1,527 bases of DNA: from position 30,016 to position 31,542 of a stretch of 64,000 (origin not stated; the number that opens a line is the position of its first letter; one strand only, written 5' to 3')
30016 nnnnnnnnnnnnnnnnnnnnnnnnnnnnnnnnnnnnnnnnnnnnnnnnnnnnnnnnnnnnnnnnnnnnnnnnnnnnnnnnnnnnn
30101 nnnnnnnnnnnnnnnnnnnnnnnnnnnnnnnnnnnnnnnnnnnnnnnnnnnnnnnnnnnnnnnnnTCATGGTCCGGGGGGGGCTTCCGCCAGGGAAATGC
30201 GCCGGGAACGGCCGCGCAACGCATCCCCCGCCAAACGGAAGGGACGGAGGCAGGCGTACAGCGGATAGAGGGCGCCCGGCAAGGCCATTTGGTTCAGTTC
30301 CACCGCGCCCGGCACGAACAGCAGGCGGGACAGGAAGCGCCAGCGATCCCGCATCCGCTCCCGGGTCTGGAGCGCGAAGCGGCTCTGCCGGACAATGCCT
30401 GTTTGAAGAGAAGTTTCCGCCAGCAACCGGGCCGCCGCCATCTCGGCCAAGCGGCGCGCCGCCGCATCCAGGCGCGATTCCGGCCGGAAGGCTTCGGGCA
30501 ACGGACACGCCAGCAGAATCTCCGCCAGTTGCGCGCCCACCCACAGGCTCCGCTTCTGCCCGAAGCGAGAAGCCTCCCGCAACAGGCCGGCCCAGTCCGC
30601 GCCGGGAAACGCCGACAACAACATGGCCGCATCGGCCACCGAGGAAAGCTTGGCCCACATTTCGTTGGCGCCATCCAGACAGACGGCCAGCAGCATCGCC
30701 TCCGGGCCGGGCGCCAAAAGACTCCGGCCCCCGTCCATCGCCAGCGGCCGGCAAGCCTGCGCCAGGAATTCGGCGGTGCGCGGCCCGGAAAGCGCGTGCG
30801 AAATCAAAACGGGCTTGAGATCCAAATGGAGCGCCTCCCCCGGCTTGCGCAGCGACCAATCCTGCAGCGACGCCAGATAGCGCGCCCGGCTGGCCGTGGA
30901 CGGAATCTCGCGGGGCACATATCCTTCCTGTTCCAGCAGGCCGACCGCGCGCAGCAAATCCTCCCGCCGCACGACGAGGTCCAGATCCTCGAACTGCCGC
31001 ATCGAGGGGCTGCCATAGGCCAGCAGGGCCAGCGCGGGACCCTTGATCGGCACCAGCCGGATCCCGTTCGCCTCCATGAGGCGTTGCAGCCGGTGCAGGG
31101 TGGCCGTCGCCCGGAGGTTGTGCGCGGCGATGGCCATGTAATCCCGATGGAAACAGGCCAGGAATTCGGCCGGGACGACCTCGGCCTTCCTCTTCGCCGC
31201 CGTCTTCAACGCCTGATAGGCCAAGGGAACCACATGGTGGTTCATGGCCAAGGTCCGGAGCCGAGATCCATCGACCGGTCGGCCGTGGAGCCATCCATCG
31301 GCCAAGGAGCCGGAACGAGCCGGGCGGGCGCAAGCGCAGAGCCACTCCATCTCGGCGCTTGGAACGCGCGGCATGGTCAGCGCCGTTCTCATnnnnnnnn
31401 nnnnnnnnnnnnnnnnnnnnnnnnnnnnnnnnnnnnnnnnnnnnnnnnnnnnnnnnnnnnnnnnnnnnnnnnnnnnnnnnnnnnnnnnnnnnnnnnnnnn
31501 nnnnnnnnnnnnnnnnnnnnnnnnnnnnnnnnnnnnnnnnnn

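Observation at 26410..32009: Processing/export module downstream of the Cys-rich ORF: S24/S26 peptidase, NTP_transf_5, ABC exporter, OMP barrel, lipoprotein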

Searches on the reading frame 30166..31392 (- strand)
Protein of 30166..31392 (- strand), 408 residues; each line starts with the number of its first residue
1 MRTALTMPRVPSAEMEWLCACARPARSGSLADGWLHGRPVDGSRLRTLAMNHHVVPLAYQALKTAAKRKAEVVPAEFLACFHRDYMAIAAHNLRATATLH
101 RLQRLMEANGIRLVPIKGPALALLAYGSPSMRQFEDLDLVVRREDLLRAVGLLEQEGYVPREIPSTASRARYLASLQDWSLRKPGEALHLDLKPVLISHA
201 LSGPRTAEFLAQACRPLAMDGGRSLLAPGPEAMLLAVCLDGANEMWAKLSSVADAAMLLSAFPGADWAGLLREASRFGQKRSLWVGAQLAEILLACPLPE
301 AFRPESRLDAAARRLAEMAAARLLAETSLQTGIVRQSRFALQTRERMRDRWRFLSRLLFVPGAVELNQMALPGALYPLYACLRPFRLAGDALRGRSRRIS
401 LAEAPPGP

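Call 3: search_protein_families(library=pfam, proteins=[window:30166-31392:-], max_evalue=0.1)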
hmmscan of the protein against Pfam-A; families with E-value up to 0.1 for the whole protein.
window:30166-31392:- (408 aa): 1 family
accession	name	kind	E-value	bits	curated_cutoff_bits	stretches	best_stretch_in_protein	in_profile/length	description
PF14907.12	NTP_transf_5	-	1.6e-45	156.1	31.2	1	40-294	3-248/249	Uncharacterised nucleotidyltransferase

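Call 4: search_protein_families(library=ncbifam, proteins=[window:30166-31392:-], max_evalue=0.1)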
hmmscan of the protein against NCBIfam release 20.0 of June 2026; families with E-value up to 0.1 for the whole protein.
window:30166-31392:- (408 aa): 0 families

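Call 83: search_protein_families(library=padloc, proteins=[window:30166-31392:-], max_evalue=0.001)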
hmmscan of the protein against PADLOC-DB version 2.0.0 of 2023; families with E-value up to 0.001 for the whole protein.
window:30166-31392:- (408 aa): 0 families
